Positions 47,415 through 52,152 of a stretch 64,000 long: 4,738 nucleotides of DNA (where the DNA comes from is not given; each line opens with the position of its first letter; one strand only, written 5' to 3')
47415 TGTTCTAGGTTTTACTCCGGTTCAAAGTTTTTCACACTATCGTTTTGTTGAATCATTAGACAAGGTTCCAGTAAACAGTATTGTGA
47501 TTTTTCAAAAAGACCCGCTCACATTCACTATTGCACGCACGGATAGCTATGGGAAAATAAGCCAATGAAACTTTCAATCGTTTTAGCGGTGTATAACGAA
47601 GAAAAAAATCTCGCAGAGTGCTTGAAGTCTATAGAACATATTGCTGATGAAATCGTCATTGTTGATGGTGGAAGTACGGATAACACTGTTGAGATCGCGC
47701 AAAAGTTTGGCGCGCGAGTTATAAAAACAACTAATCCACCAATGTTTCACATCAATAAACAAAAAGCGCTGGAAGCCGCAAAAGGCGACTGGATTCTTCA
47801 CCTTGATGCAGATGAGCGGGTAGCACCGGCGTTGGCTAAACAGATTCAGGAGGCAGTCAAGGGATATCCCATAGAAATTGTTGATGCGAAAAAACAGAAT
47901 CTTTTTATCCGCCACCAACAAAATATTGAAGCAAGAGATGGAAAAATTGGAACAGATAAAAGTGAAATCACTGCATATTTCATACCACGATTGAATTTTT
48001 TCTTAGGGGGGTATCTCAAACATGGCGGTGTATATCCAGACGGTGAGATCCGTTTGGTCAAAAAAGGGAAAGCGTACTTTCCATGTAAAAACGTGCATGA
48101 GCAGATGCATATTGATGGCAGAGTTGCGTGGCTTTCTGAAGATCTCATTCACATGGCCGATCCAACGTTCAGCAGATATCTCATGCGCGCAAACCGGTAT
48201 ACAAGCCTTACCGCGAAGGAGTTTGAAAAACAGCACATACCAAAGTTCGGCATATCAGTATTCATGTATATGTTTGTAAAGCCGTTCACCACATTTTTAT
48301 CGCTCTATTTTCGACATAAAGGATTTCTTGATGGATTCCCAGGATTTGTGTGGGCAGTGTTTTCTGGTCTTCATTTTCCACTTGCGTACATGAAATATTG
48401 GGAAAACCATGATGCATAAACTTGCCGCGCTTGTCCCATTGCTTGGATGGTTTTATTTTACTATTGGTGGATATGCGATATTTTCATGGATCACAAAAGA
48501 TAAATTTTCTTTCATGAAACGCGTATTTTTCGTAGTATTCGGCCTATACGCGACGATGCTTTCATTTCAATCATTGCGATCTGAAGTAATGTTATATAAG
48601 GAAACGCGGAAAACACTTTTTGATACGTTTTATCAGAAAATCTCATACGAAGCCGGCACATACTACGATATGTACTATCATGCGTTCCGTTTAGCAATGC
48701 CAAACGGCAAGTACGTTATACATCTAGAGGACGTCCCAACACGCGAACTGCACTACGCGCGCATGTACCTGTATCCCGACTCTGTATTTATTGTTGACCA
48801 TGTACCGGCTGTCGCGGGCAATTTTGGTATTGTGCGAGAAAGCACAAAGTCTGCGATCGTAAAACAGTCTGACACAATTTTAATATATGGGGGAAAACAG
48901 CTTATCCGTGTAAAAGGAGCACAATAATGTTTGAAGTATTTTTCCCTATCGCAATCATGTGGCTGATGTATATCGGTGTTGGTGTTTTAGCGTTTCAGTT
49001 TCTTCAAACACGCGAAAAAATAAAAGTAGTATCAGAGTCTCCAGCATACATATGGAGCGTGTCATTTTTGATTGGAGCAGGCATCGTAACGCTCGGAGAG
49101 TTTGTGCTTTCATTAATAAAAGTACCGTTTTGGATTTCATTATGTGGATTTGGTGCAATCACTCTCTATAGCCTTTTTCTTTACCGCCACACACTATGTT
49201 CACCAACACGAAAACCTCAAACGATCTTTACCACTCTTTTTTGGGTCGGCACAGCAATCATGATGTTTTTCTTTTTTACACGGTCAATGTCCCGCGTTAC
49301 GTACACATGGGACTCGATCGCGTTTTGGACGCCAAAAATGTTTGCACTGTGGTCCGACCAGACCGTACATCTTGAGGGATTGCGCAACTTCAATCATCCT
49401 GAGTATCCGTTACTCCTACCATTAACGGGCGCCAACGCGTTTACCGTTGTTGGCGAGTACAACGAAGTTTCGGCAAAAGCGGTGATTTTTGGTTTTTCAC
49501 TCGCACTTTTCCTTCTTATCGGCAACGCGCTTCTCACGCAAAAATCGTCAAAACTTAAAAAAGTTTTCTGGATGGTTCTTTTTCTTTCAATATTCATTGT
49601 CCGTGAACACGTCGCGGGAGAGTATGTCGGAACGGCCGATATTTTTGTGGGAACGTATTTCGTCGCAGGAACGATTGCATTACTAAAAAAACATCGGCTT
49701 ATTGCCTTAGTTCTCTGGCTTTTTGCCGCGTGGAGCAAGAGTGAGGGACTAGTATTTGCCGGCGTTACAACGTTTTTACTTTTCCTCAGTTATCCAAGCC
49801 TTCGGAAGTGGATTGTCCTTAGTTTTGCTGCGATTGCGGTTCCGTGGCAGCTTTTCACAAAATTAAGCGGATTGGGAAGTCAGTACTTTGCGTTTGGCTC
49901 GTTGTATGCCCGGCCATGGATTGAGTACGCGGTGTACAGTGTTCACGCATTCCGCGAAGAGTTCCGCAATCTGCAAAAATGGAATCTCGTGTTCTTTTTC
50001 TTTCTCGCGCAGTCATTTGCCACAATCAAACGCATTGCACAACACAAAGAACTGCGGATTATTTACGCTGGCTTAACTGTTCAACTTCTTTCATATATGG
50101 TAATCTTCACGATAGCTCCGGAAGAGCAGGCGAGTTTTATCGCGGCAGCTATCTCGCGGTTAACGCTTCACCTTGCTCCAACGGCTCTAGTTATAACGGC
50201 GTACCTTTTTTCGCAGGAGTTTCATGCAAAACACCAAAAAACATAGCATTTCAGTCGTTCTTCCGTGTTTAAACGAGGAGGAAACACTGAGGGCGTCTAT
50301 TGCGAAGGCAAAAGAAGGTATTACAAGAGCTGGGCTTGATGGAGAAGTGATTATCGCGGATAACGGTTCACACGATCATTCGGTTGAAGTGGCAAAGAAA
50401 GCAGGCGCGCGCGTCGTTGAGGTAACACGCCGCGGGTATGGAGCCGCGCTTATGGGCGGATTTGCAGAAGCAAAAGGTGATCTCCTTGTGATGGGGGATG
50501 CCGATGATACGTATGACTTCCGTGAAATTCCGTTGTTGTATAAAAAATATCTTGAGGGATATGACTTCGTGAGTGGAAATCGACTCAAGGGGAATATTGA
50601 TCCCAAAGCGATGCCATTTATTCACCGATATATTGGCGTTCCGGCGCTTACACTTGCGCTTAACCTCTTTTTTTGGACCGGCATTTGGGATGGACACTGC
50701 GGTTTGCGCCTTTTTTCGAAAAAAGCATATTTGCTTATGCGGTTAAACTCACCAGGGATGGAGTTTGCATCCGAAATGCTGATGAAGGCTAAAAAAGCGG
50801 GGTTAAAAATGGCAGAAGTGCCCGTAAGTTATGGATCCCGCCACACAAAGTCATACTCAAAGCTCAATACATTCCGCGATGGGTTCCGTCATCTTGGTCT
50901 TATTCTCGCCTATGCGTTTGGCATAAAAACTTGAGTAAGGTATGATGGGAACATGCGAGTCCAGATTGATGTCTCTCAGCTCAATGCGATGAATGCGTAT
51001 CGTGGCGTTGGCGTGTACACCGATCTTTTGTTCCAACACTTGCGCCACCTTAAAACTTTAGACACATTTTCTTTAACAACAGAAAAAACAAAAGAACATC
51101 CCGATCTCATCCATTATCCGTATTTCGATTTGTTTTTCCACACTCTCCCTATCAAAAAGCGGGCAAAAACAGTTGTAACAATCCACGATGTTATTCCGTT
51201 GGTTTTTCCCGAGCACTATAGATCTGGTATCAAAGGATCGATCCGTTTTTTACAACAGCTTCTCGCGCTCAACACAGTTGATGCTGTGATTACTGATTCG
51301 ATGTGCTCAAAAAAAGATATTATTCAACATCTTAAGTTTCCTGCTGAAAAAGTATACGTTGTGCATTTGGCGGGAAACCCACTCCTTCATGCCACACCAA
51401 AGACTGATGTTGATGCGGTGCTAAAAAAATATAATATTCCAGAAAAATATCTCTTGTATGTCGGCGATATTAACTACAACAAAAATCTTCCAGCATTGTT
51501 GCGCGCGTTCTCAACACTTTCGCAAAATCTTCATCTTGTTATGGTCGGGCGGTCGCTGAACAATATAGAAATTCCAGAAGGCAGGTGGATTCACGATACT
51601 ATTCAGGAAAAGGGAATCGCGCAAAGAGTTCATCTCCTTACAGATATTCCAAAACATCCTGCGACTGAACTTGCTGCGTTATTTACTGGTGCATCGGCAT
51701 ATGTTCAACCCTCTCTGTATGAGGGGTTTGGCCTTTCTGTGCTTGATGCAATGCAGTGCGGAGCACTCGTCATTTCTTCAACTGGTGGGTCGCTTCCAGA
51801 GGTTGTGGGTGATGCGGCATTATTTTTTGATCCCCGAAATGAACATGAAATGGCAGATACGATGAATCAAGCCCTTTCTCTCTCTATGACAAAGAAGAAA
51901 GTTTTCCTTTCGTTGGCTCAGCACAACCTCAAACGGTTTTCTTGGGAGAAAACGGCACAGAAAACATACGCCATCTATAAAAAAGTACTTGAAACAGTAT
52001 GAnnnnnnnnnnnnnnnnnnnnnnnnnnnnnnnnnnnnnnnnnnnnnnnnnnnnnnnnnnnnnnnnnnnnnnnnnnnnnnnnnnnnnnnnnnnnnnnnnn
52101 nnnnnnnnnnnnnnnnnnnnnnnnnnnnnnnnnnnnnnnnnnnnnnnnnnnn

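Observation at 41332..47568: Tandem array of four diverged PMT_2/ArnT-like GT-C genes, with a fifth paralog at 27765..29462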

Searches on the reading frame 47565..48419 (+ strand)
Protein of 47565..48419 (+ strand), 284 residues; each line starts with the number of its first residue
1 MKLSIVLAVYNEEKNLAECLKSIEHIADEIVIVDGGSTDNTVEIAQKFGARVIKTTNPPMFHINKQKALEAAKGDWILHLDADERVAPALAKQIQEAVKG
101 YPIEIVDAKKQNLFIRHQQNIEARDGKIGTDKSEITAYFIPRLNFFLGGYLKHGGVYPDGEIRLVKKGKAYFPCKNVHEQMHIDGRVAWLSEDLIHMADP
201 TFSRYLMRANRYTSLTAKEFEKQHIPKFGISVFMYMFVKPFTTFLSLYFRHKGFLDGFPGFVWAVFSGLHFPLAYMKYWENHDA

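Call 10: search_protein_families(library=pfam, proteins=[window:47565-48419:+], max_evalue=0.001)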
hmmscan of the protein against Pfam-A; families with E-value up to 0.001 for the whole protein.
window:47565-48419:+ (284 aa): 3 families
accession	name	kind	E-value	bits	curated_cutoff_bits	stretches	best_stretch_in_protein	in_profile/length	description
PF00535.33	Glycos_transf_2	-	1.4e-24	87.3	23.3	1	4-105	1-114/168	Glycosyl transferase family 2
PF13704.12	Glyco_tranf_2_4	-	2e-07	31.9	27.5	1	11-84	2-82/98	Glycosyl transferase family 2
PF13641.12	Glyco_tranf_2_3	-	0.00042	20.9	27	1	3-108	3-121/230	Glycosyltransferase like family 2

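Call 35: search_solved_structures(query=window:47565-48419:+, max_evalue=0.001)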
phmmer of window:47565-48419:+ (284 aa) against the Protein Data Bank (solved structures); distinct sequences matched with E-value up to 0.001: 15.
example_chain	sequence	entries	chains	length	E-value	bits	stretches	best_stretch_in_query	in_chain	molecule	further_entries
22ao_A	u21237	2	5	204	3.5e-13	52.8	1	4-103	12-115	GmaR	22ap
7msk_A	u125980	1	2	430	1.3e-07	34.6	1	7-89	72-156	Glyco_trans_2-like domain-containing protein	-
7msp_A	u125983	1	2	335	2.1e-07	33.9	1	7-87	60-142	SPbeta prophage-derived glycosyltransferase SunS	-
7msn_A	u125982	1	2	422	3e-07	33.4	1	7-87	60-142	SPbeta prophage-derived glycosyltransferase SunS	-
9omh_A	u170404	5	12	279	5.6e-07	32.4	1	3-98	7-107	Glycosyltransferase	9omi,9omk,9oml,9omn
9omj_A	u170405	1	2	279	5.7e-07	32.4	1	3-98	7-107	Glycosyltransferase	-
9omm_A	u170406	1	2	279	5.8e-07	32.4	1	3-98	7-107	Glycosyltransferase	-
5mlz_A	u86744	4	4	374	2.7e-06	30.2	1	1-100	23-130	Dolichol monophosphate mannose synthase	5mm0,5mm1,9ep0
2z87_A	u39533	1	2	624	1.6e-05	27.7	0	3-90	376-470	Chondroitin synthase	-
2z86_A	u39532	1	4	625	1.6e-05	27.7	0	3-90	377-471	Chondroitin synthase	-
5tze_C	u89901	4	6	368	5.6e-05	25.9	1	1-92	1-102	Glycosyl transferase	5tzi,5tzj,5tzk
6p61_A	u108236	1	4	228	5.8e-05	25.9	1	3-87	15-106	Glycosyltransferase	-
5tz8_A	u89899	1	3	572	0.00012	24.8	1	1-92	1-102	Glycosyl transferase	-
8bz8_A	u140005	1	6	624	0.00038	23.2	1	2-110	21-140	Glycosyltransferase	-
8bz4_A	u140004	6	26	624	0.00038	23.1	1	2-110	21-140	Glycosyltransferase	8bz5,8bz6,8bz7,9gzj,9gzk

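Call 36: search_protein_families(library=ncbifam, proteins=[window:47565-48419:+], max_evalue=0.00001)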
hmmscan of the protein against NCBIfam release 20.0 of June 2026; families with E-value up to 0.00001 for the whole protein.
window:47565-48419:+ (284 aa): 14 families
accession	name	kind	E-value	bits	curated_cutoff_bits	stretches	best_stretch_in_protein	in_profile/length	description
TIGR04283.1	glyco_like_mftF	equivalog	1.8e-16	60.4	182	1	3-98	1-97/221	TIGR04283 family arsenosugar biosynthesis glycosyltransferase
NF007482.0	PRK10073.1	equivalog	1.5e-13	50.4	423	1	2-99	7-111/334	glycosyltransferase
TIGR04195.1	S_glycosyl_SunS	equivalog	5.1e-11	42.1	350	1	7-86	63-144/421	SunS family peptide S-glycosyltransferase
NF010496.0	PRK13915.1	equivalog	1e-10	41.3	262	1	2-84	32-127/307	glucosyl-3-phosphoglycerate synthase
NF041391.1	DPhHxTase_Halo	equivalog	2.3e-09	36.6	375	1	9-85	3-80/213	dolichyl-phosphate hexose transferase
TIGR04182.1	glyco_TIGR04182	equivalog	6.5e-09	35.6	325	1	4-97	3-96/293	S-layer glycoprotein N-glycosyltransferase AglJ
NF041875.1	EPS_EpsD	equivalog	2.3e-08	33.8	370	1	3-92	1-98/325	exopolysaccharide biosynthesis glycosyltransferase EpsD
NF050050.1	ProtGlycPglI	equivalog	2.7e-07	30.3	500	1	2-102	3-113/306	GalNAc(5)-diNAcBac-PP-undecaprenol beta-1,3-glucosyltransferase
NF038302.1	EPS_HpsE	equivalog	6.8e-07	28.6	300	1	1-89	1-102/307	hormogonium polysaccharide biosynthesis glycosyltransferase HpsE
NF058614.1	PPMAGASynPpgS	equivalog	2.2e-06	27.2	370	1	5-54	4-53/226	polyprenyl-phospho-N-acetylgalactosaminyl synthase PpgS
NF047588.1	GlcsyltransPgfSStrep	equivalog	2.8e-06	26.8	500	1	1-111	1-122/308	glycosyltransferase PgfS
NF053739.1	GlytfEpsEBac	equivalog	3.7e-06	26.1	450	1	2-94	2-104/265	glycosyltransferase EpsE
TIGR03937.1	PgaC_IcaA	equivalog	5.9e-06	25.5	422.3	1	2-89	46-141/407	poly-beta-1,6-N-acetyl-D-glucosamine synthase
NF047683.1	TeichurnBiosyTuaG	equivalog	6.4e-06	26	400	1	3-95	8-109/252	teichuronic acid biosynthesis protein TuaG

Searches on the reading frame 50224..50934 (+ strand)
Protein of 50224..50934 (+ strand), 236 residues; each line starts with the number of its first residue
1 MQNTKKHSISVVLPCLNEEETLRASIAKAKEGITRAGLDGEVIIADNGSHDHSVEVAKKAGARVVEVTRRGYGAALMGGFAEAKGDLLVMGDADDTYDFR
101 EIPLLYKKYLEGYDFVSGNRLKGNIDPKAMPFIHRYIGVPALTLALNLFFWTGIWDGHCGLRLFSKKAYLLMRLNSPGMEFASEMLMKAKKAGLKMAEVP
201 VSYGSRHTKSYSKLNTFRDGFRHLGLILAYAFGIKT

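Call 10: search_protein_families(library=pfam, proteins=[window:50224-50934:+], max_evalue=0.001)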
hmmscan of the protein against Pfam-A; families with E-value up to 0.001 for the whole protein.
window:50224-50934:+ (236 aa): 2 families
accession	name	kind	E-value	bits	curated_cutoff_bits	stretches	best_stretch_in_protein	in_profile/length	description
PF00535.33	Glycos_transf_2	-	1.7e-25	90.4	23.3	1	10-169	1-164/168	Glycosyl transferase family 2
PF13641.12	Glyco_tranf_2_3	-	6.2e-05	23.6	27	1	8-203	2-208/230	Glycosyltransferase like family 2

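Call 34: search_solved_structures(query=window:50224-50934:+, max_evalue=0.001)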
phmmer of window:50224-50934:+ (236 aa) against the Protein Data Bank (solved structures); distinct sequences matched with E-value up to 0.001: 17.
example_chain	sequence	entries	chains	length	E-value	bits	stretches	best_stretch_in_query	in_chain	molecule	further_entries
5mlz_A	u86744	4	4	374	2e-17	66.5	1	8-227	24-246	Dolichol monophosphate mannose synthase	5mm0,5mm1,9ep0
9hwj_A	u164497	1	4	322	1.3e-12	50.7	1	8-118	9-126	Undecaprenyl-phosphate 4-deoxy-4-formamido-L-arabinose transferase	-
9bhc_C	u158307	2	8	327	1.3e-12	50.7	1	8-119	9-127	Undecaprenyl-phosphate 4-deoxy-4-formamido-L-arabinose transferase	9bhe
8vxh_A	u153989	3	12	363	1.7e-12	50.4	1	8-119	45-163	Undecaprenyl-phosphate 4-deoxy-4-formamido-L-arabinose transferase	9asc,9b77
3ckj_A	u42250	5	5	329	1.8e-06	30.7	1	7-94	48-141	Putative uncharacterized protein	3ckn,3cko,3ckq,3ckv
7pdo_A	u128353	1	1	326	2.6e-06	30.1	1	7-94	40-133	Glucosyl-3-phosphoglycerate synthase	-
7p5l_A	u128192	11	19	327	2.6e-06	30.1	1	7-94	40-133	Glucosyl-3-phosphoglycerate synthase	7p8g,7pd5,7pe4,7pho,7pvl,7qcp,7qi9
4y6n_A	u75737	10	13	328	5.2e-06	29.1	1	7-94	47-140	Glucosyl-3-phosphoglycerate synthase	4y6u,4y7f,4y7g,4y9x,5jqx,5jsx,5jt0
3e25_A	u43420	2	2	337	5.6e-06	29.1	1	7-94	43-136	Putative uncharacterized protein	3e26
4ddz_A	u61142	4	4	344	5.7e-06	29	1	7-94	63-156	GLUCOSYL-3-PHOSPHOGLYCERATE SYNTHASE (GpgS) | Glucosyl-3-phosphoglycerate synthase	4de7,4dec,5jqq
5eke_A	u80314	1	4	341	8.2e-06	28.5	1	7-121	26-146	Uncharacterized glycosyltransferase sll0501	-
5ekp_C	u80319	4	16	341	8.6e-06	28.4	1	7-121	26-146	Uncharacterized glycosyltransferase sll0501 | Glycosyltransferase sll0501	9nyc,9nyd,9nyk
9nye_A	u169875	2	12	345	8.8e-06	28.4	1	7-121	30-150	Glycosyltransferase sll0501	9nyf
9omm_A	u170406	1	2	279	8.7e-05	25.1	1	8-121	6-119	Glycosyltransferase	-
9omh_A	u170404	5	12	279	8.8e-05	25.1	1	8-121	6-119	Glycosyltransferase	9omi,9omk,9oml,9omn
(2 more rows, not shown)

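Call 36: search_protein_families(library=ncbifam, proteins=[window:50224-50934:+], max_evalue=0.00001)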
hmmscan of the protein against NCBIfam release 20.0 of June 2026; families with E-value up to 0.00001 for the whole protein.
window:50224-50934:+ (236 aa): 9 families
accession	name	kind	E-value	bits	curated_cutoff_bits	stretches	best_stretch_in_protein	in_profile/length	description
TIGR04182.1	glyco_TIGR04182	equivalog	1.5e-31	109.8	325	1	9-224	2-211/293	S-layer glycoprotein N-glycosyltransferase AglJ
NF041391.1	DPhHxTase_Halo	equivalog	6.5e-24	84.1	375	1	32-221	16-199/213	dolichyl-phosphate hexose transferase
NF058614.1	PPMAGASynPpgS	equivalog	5.4e-16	58.7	370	1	11-202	4-195/226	polyprenyl-phospho-N-acetylgalactosaminyl synthase PpgS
NF007986.1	PRK10714.1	equivalog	1.2e-15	57.3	529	1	6-120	5-126/316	undecaprenyl-phosphate 4-deoxy-4-formamido-L-arabinose transferase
NF010496.0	PRK13915.1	equivalog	3e-15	56.1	262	1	4-94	28-126/307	glucosyl-3-phosphoglycerate synthase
TIGR04283.1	glyco_like_mftF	equivalog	1e-12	48.1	182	1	9-94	1-82/221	TIGR04283 family arsenosugar biosynthesis glycosyltransferase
NF047588.1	GlcsyltransPgfSStrep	equivalog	1.5e-11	44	500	1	9-169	3-164/308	glycosyltransferase PgfS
NF007482.0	PRK10073.1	equivalog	1.1e-07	31.2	423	1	5-98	4-99/334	glycosyltransferase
TIGR03937.1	PgaC_IcaA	equivalog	1.8e-07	30.4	422.3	1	3-104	41-145/407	poly-beta-1,6-N-acetyl-D-glucosamine synthase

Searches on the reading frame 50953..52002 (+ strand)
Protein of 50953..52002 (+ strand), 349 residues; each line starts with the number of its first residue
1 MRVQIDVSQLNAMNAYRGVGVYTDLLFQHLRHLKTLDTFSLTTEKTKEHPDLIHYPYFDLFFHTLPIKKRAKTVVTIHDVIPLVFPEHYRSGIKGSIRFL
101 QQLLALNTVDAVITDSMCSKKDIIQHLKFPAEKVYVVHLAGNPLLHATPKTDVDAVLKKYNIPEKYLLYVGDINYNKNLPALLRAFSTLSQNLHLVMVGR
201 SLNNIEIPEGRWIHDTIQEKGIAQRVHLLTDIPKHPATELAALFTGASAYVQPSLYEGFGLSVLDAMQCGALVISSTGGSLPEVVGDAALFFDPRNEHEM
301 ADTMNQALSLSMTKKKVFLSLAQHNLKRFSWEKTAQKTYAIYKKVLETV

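Call 10: search_protein_families(library=pfam, proteins=[window:50953-52002:+], max_evalue=0.001)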
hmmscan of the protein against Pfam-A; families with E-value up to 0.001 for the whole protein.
window:50953-52002:+ (349 aa): 5 families
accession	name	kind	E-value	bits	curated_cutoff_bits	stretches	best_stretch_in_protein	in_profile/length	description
PF00534.26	Glycos_transf_1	-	3.9e-27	95.3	26.4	1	161-311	10-159/172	Glycosyl transferases group 1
PF13692.12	Glyco_trans_1_4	-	2.2e-23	83.5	27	1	165-308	2-140/142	Glycosyl transferases group 1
PF13439.12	Glyco_transf_4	-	8.4e-11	42.6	28.5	1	37-138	60-163/170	Glycosyltransferase Family 4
PF13579.12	Glyco_trans_4_4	-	1.4e-05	26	29.7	1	26-139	53-157/158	Glycosyl transferase 4-like domain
PF20706.3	GT4-conflict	-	1.6e-05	24.6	26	1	181-337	216-384/385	Family 4 Glycosyltransferase in conflict systems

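Call 36: search_protein_families(library=ncbifam, proteins=[window:50953-52002:+], max_evalue=0.00001)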
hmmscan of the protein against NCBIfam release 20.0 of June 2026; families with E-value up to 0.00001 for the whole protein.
window:50953-52002:+ (349 aa): 22 families
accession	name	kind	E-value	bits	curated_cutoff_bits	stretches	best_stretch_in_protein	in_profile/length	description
TIGR02149.1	glgA_Coryne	subfamily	1.6e-32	113.1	302.4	1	35-346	67-391/391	glycogen synthase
TIGR04047.1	MSMEG_0565_glyc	hypoth_equivalog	3.8e-20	72.3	259.85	1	165-343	194-372/373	MSMEG_0565 family glycosyltransferase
TIGR03449.1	mycothiol_MshA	equivalog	2.1e-19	69.7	462.5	1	107-346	163-404/406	D-inositol-3-phosphate glycosyltransferase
NF053787.1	GlcN_PG_synth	equivalog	5.4e-17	61.7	480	1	148-346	179-360/361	N-acetylglucosaminyl phosphatidylglycerol synthase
TIGR03999.1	thiol_BshA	equivalog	2e-14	53.3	273.7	1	105-346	141-374/375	N-acetyl-alpha-D-glucosaminyl L-malate synthase BshA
NF038295.1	EPS_HpsP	equivalog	1.7e-13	50.3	550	1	153-345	194-387/388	hormogonium polysaccharide biosynthesis glycosyltransferase HpsP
TIGR02095.1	glgA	subfamily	2.1e-13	49.8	328.45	1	166-344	296-476/477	glycogen/starch synthase, ADP-glucose type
TIGR03088.1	stp2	hypoth_equivalog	3.1e-13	49.5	409.05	1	166-346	196-374/374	TIGR03088 family PEP-CTERM/XrtA system glycosyltransferase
NF050063.1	ProtGlycPglJ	equivalog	2.6e-11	43.4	500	1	98-337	135-358/363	N-acetylgalactosamine-N,N'-diacetylbacillosaminyl-diphospho-undecaprenol 4-alpha-N-acetylgalactosaminyltransferase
NF047684.1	TeichurnBiosyTuaC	equivalog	3.3e-11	42.7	550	1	148-346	201-390/391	teichuronic acid biosynthesis protein TuaC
NF038298.1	EPS_HpsO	equivalog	1.9e-10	40.1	575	1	159-345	194-387/388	hormogonium polysaccharide biosynthesis glycosyltransferase HpsO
TIGR02470.1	sucr_synth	equivalog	2.7e-10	39.1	810.4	1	171-332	557-731/784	sucrose synthase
NF041876.1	EPS_EpsE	equivalog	7.7e-10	38.6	400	1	167-316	217-367/389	exopolysaccharide biosynthesis GT4 family glycosyltransferase EpsE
NF012028.0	PRK15484.1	subfamily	7.8e-09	35.1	618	1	155-338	182-371/380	lipopolysaccharide N-acetylglucosaminyltransferase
NF001898.0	PRK00654.1-1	equivalog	1.3e-07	30.6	603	1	242-346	364-476/477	glycogen synthase GlgA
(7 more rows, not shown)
